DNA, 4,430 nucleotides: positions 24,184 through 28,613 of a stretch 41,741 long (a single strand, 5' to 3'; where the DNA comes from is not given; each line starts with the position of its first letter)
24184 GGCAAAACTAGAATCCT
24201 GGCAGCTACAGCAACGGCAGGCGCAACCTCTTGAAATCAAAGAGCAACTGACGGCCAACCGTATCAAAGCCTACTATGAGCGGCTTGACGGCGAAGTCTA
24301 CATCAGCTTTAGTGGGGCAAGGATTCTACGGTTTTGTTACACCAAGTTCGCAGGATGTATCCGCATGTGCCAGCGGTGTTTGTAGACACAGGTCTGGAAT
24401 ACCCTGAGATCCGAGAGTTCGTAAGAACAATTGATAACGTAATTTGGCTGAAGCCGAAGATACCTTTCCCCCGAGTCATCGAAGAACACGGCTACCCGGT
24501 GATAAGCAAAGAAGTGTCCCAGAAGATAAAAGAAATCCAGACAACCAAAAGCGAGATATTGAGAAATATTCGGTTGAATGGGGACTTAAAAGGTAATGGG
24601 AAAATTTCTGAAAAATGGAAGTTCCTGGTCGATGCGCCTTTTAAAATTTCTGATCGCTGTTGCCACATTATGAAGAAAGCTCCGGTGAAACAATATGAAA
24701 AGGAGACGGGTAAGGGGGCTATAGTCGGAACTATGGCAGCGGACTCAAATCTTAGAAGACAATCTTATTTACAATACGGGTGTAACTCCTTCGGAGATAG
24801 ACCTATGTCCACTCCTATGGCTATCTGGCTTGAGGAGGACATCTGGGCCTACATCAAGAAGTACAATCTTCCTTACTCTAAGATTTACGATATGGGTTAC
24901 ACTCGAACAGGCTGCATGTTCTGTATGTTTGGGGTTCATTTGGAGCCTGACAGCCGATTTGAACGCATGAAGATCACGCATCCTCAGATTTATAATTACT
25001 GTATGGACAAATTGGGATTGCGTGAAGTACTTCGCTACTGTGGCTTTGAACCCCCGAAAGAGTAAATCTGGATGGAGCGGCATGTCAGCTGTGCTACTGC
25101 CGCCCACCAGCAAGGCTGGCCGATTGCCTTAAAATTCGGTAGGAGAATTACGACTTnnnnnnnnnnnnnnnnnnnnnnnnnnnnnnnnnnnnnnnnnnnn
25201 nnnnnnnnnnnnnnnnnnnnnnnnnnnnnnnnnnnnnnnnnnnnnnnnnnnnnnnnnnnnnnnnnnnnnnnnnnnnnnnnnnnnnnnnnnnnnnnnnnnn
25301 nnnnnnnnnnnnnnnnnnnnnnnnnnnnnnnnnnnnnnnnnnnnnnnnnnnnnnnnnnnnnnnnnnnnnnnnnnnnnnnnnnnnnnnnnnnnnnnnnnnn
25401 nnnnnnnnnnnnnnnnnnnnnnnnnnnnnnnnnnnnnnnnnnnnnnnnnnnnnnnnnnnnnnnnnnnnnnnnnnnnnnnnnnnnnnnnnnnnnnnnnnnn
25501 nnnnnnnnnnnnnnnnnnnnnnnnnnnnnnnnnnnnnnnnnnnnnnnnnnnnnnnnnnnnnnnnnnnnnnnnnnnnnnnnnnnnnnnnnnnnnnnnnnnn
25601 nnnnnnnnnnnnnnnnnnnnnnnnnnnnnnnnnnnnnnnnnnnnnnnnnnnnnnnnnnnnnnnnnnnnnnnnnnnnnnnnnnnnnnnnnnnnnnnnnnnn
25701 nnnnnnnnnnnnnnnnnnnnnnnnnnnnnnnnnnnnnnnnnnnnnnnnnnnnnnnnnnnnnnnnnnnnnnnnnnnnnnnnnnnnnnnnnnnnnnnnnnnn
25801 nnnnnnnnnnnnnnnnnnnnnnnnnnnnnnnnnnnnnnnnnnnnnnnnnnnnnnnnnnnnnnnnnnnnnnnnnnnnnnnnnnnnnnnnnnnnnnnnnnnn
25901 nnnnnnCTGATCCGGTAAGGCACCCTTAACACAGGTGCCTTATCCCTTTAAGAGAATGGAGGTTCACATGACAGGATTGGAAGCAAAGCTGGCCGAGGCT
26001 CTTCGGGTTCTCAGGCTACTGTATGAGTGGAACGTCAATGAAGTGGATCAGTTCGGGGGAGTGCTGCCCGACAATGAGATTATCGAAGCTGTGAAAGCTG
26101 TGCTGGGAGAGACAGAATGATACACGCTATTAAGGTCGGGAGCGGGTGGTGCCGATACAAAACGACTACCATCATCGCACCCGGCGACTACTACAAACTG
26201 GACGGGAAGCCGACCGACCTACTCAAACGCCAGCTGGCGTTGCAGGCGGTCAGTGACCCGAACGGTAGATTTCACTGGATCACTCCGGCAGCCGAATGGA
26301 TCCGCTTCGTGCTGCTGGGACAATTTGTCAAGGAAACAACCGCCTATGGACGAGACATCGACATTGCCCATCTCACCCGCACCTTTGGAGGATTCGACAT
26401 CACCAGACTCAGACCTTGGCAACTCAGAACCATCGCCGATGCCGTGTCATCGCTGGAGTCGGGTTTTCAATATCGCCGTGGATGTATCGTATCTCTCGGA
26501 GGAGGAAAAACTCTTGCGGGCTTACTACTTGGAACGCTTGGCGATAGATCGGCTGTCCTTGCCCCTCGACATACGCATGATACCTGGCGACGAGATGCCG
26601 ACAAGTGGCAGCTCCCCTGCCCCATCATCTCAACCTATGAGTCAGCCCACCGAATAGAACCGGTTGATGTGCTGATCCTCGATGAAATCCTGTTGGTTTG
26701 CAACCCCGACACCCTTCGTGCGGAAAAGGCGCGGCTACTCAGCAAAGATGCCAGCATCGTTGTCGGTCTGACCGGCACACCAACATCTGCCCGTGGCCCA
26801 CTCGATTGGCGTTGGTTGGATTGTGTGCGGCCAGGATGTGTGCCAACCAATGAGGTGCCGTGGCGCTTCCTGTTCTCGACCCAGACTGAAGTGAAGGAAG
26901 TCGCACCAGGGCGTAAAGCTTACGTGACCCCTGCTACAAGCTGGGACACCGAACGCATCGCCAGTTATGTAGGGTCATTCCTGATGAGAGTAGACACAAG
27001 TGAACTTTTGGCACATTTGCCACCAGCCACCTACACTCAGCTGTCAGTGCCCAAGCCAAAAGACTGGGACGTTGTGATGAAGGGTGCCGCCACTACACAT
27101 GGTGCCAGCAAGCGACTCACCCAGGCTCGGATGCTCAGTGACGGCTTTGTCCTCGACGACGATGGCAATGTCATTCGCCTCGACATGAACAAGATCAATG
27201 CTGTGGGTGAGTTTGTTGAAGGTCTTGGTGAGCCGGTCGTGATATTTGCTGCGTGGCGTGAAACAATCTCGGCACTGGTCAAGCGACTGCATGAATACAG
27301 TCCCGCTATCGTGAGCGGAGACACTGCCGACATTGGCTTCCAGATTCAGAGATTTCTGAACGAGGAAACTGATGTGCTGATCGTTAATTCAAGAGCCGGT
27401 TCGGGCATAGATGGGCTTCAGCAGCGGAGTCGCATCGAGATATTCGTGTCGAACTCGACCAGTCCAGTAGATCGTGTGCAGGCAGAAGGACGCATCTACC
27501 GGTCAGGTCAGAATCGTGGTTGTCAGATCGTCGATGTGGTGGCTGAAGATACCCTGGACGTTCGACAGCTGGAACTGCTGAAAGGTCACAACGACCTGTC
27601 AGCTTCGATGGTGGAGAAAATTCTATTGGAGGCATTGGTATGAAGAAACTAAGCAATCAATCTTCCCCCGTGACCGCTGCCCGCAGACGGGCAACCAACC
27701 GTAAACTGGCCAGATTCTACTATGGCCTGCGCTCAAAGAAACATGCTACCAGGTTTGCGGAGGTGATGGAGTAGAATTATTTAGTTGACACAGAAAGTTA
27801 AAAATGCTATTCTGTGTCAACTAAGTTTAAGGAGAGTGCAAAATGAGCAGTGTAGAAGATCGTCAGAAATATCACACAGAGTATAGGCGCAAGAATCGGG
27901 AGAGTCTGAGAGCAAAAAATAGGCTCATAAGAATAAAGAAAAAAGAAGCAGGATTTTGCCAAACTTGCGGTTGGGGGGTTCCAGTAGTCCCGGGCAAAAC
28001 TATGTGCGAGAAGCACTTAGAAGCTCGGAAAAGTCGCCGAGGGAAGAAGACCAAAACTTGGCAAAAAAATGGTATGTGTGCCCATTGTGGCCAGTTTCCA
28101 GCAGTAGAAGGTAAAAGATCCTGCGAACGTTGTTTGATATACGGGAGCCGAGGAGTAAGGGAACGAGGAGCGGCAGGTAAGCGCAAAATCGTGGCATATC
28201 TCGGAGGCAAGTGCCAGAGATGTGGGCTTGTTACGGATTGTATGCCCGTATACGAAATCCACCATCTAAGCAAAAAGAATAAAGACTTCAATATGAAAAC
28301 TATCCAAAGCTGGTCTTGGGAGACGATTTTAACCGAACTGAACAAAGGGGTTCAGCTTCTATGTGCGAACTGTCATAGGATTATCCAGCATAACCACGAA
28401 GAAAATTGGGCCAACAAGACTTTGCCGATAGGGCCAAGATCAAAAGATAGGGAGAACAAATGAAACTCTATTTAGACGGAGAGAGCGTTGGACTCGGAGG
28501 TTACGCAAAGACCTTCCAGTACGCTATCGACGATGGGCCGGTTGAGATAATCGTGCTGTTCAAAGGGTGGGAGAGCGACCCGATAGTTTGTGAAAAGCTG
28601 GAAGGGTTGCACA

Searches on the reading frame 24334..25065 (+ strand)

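Call 73: search_protein_families(library=pfam, proteins=[window:24334-25065:+], max_evalue=0.001)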
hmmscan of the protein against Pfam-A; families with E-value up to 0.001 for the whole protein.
window:24334-25065:+ (243 aa): 1 family
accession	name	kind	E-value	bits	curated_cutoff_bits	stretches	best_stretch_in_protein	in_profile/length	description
PF01507.26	PAPS_reduct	-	3.5e-19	69.9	22.5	1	55-197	27-172/175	Phosphoadenosine phosphosulfate reductase domain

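Call 77: search_protein_families(library=padloc, proteins=[window:24334-25065:+], max_evalue=0.1)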
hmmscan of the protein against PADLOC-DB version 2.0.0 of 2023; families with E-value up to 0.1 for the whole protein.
window:24334-25065:+ (243 aa): 2 families
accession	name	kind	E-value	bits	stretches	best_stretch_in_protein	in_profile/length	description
PDLC02510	BrxP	-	2.4e-10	37.3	1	85-202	196-318/779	BrxP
PDLC02782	SspD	-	7.6e-06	23.8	1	109-221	85-193/277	SspD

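Call 98: search_protein_families(library=phrogs, proteins=[window:24334-25065:+], max_evalue=0.001)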
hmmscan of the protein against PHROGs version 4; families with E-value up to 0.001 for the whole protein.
window:24334-25065:+ (243 aa): 3 families
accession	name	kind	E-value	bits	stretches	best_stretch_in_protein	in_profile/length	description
phrog_424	-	moron, auxiliary metabolic gene and host takeover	6e-41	141.9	1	1-229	176-367/460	phosphoadenosine phosphosulfate reductase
phrog_2302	-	moron, auxiliary metabolic gene and host takeover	1.1e-09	38.8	1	122-225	156-267/381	phosphoadenosine phosphosulfate reductase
phrog_15238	-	unknown function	0.00081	20.3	0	4-63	31-96/215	-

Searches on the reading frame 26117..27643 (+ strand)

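Call 73: search_protein_families(library=pfam, proteins=[window:26117-27643:+], max_evalue=0.001)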
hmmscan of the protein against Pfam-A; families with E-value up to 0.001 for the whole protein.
window:26117-27643:+ (508 aa): 1 family
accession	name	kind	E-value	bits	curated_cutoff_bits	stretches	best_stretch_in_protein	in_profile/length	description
PF00271.37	Helicase_C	-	0.00072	20.2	23.5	0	359-464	2-110/110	Helicase conserved C-terminal domain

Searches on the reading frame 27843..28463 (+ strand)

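Call 73: search_protein_families(library=pfam, proteins=[window:27843-28463:+], max_evalue=0.001)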
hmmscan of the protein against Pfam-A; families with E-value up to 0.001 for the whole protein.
window:27843-28463:+ (206 aa): 0 families

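Call 98: search_protein_families(library=phrogs, proteins=[window:27843-28463:+], max_evalue=0.001)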
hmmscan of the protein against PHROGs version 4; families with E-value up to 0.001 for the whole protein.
window:27843-28463:+ (206 aa): 4 families
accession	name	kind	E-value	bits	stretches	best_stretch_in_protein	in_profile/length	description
phrog_2255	-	DNA, RNA and nucleotide metabolism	4.6e-21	76.2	1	77-193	54-180/211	HNH endonuclease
phrog_3106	-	DNA, RNA and nucleotide metabolism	7.8e-15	56.3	1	105-185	144-224/252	HNH endonuclease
phrog_35854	-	DNA, RNA and nucleotide metabolism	1.1e-09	39.6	1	117-182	2-67/145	HNH endonuclease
phrog_4234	-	DNA, RNA and nucleotide metabolism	1.5e-08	35.5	1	106-180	14-81/130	HNH endonuclease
